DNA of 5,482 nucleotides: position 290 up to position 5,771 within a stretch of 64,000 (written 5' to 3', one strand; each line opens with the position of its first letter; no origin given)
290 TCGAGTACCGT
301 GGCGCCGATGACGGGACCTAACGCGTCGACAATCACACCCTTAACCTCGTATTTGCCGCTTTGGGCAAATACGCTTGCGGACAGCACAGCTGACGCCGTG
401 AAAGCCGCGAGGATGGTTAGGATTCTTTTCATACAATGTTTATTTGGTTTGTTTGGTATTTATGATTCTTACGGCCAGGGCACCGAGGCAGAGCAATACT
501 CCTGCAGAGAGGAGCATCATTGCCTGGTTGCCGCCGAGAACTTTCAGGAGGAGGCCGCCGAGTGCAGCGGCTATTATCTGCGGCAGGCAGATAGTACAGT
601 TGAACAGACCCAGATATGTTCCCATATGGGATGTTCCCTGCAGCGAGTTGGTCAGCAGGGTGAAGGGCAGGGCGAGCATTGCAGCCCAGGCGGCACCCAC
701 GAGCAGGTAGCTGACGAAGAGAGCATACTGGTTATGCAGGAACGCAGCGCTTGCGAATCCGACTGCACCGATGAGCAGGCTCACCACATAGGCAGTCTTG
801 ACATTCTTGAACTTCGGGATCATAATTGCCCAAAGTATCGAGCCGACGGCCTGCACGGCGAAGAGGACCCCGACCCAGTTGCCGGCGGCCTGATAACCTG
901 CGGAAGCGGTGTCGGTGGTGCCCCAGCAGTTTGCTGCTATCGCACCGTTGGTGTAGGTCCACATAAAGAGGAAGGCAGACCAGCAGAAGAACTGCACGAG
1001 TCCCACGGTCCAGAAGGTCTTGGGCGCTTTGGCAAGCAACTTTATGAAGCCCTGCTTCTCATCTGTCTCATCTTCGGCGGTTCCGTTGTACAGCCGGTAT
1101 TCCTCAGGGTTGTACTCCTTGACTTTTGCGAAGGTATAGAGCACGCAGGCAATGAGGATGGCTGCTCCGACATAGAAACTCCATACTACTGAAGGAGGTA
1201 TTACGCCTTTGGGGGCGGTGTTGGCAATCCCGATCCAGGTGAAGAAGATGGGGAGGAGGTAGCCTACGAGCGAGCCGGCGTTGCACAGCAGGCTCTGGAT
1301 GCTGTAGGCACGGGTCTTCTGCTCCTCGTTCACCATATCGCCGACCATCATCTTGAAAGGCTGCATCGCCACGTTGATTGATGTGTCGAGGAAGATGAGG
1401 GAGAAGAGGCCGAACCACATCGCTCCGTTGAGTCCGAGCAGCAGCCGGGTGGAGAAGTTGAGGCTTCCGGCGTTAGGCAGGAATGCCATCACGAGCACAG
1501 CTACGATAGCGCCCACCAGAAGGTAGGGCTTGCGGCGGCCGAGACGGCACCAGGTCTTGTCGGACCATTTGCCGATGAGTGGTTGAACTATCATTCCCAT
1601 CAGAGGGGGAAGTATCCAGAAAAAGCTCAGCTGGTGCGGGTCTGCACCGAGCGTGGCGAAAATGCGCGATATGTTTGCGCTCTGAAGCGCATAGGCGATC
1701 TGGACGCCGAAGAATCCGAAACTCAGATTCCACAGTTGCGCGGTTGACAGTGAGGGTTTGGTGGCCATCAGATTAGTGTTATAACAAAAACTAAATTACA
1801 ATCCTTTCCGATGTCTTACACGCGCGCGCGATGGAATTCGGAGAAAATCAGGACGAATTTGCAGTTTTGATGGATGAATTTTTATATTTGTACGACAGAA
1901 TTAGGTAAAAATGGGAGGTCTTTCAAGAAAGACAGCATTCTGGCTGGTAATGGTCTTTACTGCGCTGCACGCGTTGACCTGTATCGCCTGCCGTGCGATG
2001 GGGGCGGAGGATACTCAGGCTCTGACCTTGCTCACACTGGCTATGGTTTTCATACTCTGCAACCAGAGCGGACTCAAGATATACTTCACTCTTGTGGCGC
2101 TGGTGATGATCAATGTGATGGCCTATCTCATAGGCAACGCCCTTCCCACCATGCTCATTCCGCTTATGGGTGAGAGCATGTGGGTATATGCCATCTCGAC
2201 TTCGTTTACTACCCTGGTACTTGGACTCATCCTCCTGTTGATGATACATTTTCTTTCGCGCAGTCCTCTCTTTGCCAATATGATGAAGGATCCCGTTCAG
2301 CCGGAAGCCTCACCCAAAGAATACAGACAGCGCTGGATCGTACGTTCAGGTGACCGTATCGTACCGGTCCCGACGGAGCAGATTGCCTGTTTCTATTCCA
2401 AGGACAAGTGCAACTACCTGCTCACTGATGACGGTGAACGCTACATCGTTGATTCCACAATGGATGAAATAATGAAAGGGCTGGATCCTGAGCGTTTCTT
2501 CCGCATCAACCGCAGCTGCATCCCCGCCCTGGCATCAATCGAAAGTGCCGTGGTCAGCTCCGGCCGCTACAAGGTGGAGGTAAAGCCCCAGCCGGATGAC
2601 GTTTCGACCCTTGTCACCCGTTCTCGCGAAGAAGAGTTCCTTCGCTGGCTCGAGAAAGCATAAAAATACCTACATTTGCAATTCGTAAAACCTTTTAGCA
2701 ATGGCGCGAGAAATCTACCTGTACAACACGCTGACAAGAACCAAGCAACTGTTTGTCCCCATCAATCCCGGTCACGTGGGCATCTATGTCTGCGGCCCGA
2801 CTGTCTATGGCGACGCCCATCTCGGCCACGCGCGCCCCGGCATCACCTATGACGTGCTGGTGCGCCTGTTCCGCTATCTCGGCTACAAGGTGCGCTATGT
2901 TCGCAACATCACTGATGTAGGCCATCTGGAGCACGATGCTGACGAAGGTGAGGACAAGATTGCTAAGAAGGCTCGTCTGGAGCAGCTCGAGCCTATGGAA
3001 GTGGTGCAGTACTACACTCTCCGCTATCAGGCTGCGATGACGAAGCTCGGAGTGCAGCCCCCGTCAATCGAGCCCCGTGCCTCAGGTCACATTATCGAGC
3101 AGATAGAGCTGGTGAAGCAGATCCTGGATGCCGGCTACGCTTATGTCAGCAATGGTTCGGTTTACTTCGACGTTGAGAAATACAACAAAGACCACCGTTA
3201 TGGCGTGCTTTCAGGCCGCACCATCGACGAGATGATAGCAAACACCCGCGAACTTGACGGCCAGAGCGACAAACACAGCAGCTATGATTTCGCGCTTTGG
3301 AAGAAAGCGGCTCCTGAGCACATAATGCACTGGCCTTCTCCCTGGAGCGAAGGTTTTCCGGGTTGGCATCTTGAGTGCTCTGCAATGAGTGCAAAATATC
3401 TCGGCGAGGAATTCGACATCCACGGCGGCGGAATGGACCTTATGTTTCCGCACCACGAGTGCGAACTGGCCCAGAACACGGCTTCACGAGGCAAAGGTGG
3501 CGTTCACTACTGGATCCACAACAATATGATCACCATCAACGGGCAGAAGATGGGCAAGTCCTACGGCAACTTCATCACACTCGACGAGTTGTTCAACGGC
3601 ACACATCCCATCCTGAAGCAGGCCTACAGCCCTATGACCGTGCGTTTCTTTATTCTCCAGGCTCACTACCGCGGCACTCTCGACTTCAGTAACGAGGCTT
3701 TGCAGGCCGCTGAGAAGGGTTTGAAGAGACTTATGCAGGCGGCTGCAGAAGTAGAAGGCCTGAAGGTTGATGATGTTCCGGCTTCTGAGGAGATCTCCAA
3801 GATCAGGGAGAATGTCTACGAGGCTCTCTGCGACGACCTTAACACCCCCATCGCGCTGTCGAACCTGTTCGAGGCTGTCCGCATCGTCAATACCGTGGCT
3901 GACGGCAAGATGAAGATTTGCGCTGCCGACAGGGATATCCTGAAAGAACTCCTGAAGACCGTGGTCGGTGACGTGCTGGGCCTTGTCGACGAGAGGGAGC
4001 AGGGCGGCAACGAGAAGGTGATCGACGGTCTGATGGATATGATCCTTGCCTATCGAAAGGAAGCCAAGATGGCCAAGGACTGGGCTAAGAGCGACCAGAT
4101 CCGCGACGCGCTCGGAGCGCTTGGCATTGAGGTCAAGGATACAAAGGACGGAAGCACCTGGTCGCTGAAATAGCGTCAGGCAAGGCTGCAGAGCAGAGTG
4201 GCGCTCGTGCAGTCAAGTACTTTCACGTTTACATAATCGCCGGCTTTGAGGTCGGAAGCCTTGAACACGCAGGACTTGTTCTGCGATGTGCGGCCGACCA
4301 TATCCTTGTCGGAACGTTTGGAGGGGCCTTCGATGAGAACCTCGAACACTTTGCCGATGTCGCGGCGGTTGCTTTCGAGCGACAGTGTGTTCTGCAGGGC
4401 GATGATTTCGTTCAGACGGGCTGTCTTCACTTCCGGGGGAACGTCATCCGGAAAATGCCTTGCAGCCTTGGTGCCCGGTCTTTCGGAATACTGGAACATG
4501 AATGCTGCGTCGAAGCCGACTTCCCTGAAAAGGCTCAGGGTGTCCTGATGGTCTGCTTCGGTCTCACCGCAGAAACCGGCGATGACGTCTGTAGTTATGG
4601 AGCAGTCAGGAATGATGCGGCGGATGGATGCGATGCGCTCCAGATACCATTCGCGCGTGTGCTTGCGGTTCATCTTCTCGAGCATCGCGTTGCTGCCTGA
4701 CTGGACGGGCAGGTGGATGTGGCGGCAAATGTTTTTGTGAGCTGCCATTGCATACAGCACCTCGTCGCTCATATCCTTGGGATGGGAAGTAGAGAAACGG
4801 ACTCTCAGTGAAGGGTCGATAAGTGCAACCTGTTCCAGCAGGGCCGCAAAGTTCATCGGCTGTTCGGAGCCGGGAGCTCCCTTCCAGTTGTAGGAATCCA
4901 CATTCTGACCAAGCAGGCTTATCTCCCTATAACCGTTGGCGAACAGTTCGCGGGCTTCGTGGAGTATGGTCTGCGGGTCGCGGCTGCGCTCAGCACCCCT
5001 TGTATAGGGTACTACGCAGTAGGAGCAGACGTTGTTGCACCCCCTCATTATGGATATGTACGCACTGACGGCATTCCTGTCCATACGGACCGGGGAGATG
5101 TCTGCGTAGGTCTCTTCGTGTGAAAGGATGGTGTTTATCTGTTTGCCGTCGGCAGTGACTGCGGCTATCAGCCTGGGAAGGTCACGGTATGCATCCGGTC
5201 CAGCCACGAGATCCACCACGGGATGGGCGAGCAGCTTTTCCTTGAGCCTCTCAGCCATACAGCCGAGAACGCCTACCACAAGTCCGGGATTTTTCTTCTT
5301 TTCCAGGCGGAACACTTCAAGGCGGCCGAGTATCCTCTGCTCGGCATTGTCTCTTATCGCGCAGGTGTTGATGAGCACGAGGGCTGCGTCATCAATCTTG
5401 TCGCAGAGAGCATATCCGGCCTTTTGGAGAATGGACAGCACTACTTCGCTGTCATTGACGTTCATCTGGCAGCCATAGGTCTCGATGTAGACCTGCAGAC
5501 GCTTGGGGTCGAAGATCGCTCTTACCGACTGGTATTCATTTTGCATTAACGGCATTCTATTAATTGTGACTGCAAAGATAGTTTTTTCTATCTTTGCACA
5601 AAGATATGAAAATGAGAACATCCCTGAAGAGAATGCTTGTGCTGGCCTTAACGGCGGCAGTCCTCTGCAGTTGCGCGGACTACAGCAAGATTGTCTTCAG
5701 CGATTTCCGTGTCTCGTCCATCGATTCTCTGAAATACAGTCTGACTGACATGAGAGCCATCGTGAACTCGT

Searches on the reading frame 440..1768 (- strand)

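Call 21: search_protein_families(library=pfam, proteins=[window:440-1768:-])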
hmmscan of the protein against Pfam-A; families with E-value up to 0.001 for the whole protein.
window:440-1768:- (442 aa): 2 families
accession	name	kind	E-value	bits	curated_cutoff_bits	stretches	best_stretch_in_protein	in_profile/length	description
PF07690.21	MFS_1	-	1.9e-24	86.7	33.4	2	15-271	1-225/347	Major Facilitator Superfamily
PF13347.12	MFS_2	-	3.8e-14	52.5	27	1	39-412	27-385/427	MFS/sugar transport protein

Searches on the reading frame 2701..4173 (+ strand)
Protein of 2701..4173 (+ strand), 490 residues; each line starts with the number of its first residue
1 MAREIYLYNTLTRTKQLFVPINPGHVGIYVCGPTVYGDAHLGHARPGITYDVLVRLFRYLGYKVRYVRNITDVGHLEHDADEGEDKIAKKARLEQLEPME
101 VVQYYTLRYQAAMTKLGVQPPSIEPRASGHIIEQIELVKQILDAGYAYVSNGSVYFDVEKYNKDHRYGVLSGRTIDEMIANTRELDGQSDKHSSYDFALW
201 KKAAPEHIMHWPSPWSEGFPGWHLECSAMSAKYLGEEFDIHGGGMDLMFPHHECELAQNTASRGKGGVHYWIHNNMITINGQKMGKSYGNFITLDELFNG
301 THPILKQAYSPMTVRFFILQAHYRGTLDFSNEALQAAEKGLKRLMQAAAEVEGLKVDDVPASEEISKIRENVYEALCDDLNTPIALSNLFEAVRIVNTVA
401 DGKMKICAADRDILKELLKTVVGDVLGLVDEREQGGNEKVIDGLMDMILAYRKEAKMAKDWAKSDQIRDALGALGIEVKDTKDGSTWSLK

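Call 21: search_protein_families(library=pfam, proteins=[window:2701-4173:+])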
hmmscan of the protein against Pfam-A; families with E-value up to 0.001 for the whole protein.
window:2701-4173:+ (490 aa): 5 families
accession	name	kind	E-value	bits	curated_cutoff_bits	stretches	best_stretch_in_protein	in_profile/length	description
PF01406.26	tRNA-synt_1e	-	3.9e-104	348.7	27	1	18-338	2-300/301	tRNA synthetases class I (C) catalytic domain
PF09190.17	DALR_2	-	1.1e-10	42.4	22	1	372-429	2-56/57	DALR domain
PF09334.17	tRNA-synt_1g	-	2.8e-07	30.1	20.1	1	35-121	10-86/391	tRNA synthetases class I (M)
PF23493.1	CysS_C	-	4.8e-06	27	23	1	448-487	11-50/51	Cysteinyl-tRNA ligase anticodon binding domain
PF00133.28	tRNA-synt_1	-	5.2e-05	22.6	22.7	0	28-69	27-68/414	tRNA synthetases class I (I, L, M and V)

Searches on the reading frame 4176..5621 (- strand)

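Call 21: search_protein_families(library=pfam, proteins=[window:4176-5621:-])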
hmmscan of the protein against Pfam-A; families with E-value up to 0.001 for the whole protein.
window:4176-5621:- (481 aa): 3 families
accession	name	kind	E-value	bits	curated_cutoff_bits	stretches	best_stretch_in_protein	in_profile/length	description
PF00919.26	UPF0004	-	7.6e-29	100.1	27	1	44-141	2-98/98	Uncharacterized protein family UPF0004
PF04055.27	Radical_SAM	-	4.8e-27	95.6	29.5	1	189-364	1-165/166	Radical SAM superfamily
PF01938.26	TRAM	-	9.7e-10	38.6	21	1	420-476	2-56/61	TRAM domain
